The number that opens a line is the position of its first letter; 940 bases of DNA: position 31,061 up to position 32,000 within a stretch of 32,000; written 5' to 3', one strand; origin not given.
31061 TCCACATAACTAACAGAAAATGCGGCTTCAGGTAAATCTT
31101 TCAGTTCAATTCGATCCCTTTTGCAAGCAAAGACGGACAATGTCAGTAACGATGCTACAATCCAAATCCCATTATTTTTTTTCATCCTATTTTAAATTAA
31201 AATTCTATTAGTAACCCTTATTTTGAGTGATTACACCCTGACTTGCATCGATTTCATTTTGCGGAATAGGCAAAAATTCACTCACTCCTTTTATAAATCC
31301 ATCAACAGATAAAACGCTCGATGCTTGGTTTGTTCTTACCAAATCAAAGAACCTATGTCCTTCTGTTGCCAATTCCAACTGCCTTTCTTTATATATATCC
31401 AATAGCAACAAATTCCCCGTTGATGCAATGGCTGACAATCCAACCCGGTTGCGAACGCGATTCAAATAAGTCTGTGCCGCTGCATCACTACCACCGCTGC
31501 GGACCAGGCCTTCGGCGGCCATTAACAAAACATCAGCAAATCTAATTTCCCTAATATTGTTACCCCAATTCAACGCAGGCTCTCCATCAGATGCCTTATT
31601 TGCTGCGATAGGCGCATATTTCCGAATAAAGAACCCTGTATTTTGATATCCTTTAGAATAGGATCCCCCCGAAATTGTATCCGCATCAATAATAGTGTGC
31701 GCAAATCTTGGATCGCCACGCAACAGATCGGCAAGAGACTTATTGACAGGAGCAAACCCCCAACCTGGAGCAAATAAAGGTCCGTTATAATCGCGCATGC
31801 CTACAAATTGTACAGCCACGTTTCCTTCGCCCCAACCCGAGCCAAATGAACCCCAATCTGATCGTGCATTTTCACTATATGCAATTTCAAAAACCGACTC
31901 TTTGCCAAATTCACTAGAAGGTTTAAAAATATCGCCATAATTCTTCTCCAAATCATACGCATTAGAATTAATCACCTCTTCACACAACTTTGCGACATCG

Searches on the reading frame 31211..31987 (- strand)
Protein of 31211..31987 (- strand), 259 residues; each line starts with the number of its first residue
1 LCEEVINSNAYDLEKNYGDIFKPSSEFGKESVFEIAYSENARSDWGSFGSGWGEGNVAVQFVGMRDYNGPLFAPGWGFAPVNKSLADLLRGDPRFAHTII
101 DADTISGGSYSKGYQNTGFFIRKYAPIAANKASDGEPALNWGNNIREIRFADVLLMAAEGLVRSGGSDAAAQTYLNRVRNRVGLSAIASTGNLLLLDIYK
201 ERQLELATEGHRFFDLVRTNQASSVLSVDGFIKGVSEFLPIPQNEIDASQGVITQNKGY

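Call 63: search_protein_families(library=pfam, proteins=[window:31211-31987:-], max_evalue=0.0001)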
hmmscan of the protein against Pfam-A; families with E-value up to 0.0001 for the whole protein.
window:31211-31987:- (259 aa): 1 family
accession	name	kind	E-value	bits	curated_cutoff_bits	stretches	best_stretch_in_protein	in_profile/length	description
PF07980.17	SusD_RagB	-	2.8e-32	113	23.1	1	112-259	126-297/297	SusD family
